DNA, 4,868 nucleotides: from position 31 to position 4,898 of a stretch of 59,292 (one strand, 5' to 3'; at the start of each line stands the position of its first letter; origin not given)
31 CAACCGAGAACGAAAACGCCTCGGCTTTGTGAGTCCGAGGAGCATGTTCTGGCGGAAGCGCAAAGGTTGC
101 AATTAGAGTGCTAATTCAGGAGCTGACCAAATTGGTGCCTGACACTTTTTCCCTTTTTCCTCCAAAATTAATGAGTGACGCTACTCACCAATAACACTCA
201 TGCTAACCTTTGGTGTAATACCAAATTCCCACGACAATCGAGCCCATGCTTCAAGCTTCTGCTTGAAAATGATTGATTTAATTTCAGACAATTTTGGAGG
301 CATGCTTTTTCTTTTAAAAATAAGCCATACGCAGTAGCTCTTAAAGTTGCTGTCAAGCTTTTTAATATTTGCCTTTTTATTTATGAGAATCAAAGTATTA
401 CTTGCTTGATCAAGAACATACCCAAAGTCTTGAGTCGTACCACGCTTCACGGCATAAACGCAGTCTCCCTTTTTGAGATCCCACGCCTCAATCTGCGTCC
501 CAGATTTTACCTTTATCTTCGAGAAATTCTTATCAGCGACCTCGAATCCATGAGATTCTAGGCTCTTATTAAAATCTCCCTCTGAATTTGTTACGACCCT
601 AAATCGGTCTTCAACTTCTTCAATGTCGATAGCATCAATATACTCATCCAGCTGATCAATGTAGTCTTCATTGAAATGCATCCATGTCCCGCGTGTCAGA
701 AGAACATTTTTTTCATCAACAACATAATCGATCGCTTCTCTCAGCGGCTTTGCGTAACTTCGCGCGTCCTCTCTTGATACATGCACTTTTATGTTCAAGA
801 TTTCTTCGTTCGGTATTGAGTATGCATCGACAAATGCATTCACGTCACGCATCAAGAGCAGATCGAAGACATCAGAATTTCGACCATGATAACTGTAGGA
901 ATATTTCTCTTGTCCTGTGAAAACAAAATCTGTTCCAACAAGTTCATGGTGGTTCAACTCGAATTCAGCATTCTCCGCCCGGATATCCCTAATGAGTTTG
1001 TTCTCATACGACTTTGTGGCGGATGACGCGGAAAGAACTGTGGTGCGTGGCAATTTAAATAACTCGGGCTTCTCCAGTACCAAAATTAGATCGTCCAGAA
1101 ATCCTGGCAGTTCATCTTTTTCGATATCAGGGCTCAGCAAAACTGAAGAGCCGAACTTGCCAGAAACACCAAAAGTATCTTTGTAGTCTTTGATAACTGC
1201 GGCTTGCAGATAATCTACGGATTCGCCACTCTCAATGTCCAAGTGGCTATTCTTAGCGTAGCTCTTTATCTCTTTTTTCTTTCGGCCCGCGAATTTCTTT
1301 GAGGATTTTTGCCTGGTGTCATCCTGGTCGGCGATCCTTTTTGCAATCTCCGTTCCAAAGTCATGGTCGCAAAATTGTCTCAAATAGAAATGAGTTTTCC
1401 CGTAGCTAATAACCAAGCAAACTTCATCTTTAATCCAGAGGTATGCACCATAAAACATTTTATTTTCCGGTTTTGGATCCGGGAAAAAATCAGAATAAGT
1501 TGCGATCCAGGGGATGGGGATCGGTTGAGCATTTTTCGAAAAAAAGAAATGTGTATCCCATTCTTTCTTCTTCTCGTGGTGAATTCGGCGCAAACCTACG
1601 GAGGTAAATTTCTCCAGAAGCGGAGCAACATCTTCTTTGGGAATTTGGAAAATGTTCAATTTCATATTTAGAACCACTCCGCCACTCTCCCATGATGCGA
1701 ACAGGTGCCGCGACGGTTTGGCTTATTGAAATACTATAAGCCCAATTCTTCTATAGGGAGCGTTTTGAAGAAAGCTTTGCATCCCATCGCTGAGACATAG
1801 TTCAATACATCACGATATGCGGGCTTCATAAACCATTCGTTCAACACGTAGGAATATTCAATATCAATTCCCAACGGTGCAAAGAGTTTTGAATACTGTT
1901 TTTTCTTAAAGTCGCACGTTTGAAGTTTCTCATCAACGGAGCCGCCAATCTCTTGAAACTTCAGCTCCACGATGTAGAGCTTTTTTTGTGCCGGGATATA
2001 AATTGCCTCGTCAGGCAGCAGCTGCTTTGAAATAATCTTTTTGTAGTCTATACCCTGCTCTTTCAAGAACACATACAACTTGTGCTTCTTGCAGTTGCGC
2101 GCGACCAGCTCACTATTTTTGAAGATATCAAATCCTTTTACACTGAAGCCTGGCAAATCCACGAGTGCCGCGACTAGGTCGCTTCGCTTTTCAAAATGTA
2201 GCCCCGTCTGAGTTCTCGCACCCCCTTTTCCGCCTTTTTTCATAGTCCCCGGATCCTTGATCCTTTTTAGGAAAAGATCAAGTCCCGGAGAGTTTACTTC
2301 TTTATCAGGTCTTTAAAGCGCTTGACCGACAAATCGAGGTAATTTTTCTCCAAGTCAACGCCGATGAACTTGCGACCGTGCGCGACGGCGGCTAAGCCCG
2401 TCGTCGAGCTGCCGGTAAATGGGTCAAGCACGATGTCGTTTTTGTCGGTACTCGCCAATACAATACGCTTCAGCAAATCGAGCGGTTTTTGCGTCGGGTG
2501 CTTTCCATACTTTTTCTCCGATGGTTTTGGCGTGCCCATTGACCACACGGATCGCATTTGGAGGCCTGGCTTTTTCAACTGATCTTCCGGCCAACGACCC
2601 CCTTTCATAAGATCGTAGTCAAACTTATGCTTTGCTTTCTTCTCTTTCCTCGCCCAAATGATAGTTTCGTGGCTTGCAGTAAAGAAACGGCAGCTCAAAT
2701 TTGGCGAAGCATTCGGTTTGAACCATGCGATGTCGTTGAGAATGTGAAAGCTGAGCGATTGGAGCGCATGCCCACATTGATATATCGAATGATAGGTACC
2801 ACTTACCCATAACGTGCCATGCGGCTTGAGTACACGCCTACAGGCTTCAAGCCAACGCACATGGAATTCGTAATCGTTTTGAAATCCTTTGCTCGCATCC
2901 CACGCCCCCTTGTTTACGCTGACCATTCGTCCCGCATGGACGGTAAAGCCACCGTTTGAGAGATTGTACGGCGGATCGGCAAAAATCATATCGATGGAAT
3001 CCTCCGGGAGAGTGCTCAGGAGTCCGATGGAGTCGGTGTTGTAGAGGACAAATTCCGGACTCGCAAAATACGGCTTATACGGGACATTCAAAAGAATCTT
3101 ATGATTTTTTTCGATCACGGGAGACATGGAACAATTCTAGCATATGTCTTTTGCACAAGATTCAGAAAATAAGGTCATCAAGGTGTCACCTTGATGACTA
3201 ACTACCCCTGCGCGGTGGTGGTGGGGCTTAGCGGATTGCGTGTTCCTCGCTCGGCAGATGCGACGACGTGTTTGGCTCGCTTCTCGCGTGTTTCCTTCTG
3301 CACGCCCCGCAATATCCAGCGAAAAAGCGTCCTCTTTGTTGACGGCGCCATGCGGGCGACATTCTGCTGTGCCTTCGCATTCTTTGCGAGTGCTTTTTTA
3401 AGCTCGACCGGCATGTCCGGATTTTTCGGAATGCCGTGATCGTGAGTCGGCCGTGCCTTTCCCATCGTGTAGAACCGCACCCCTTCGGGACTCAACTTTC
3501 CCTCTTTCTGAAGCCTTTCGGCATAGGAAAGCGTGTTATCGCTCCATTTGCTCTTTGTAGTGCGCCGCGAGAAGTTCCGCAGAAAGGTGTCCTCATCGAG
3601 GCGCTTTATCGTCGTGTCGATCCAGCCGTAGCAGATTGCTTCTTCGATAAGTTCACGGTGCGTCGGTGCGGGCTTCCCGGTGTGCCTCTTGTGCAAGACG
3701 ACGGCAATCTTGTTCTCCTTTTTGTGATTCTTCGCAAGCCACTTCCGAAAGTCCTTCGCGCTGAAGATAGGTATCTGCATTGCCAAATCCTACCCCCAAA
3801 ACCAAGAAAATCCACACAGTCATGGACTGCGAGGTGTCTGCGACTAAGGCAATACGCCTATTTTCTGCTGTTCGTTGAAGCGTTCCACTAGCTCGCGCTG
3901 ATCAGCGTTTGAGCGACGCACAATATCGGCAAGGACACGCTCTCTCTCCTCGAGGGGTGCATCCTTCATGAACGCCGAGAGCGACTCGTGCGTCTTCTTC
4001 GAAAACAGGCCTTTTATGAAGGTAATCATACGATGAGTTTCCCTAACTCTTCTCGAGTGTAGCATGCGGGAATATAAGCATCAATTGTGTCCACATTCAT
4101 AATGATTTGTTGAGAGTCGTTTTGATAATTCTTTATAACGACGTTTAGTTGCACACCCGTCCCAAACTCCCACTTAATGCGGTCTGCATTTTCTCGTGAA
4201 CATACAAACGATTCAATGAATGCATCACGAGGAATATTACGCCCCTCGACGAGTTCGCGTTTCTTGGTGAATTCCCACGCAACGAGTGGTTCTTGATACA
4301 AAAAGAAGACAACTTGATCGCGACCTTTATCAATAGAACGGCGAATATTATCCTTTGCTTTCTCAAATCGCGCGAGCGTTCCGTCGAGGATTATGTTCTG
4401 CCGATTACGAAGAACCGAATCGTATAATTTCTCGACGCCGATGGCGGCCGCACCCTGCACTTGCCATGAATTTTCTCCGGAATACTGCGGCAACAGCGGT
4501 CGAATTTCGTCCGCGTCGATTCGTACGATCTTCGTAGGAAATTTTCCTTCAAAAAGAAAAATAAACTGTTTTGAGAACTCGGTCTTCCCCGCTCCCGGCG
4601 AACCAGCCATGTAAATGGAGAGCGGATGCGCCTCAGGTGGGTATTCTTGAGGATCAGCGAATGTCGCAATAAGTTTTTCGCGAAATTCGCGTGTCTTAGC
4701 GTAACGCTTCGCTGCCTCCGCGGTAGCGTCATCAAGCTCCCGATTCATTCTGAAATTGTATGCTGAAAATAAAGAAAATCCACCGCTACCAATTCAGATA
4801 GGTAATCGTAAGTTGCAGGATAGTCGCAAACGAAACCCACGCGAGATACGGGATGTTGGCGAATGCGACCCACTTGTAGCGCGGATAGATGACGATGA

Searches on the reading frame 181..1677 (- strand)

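Call 67: search_protein_families(library=pfam, proteins=[window:181-1677:-], max_evalue=0.0001)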
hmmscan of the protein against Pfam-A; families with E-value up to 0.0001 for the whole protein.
window:181-1677:- (498 aa): 1 family
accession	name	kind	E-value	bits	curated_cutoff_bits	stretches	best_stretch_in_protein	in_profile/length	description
PF19614.4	DUF6119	-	5e-23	82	27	1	35-437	34-452/524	Family of unknown function (DUF6119)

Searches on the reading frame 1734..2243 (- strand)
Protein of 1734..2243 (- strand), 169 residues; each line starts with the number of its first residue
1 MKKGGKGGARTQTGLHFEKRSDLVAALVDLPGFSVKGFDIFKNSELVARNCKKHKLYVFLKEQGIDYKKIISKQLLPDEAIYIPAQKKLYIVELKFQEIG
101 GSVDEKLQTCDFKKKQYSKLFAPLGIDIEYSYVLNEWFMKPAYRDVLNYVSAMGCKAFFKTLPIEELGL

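Call 67: search_protein_families(library=pfam, proteins=[window:1734-2243:-], max_evalue=0.0001)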
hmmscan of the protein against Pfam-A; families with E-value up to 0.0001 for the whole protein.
window:1734-2243:- (169 aa): 1 family
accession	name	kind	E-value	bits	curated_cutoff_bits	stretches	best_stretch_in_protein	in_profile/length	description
PF20472.4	PDDEXK_11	-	6.7e-05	23.1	23.7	1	45-107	21-81/145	PD-(D/E)XK nuclease superfamily domain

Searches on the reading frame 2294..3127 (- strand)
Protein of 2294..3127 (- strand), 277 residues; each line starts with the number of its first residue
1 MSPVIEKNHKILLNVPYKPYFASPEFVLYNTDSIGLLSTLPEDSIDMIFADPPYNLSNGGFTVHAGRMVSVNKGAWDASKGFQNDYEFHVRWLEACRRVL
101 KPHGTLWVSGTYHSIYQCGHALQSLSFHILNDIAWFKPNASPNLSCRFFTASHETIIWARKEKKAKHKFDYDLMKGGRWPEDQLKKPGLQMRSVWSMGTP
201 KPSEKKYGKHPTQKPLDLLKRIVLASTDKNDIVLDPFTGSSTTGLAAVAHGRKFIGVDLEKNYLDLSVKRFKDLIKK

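Call 67: search_protein_families(library=pfam, proteins=[window:2294-3127:-], max_evalue=0.0001)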
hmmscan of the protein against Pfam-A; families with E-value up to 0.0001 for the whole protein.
window:2294-3127:- (277 aa): 1 family
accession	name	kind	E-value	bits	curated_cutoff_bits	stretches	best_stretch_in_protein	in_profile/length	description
PF01555.25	N6_N4_Mtase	-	1.1e-58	199.3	26.7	1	45-268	1-220/221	DNA methylase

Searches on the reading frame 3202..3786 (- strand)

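Call 67: search_protein_families(library=pfam, proteins=[window:3202-3786:-], max_evalue=0.0001)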
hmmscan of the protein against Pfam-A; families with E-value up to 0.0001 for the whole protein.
window:3202-3786:- (194 aa): 1 family
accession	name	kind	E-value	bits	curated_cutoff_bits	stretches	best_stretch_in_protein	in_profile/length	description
PF13376.11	OmdA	-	5.4e-10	39.5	25.6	1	123-181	2-60/60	Bacteriocin-protection, YdeI or OmpD-Associated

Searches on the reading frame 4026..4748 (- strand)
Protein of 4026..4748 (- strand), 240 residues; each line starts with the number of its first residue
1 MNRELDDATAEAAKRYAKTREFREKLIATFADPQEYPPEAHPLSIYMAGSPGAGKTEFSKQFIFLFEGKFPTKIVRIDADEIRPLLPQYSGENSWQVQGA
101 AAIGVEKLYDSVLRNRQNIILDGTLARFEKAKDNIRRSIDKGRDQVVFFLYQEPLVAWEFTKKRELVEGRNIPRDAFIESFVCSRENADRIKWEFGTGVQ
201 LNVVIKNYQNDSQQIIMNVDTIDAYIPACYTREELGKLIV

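Call 67: search_protein_families(library=pfam, proteins=[window:4026-4748:-], max_evalue=0.0001)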
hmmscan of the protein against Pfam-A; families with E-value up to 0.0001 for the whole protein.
window:4026-4748:- (240 aa): 2 families
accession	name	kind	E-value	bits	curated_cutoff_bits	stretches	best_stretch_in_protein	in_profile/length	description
PF06414.18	Zeta_toxin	-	3.7e-35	121.6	22.3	1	31-208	5-187/199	Zeta toxin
PF13671.12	AAA_33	-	2.2e-05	25.2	27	1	45-129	2-83/143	AAA domain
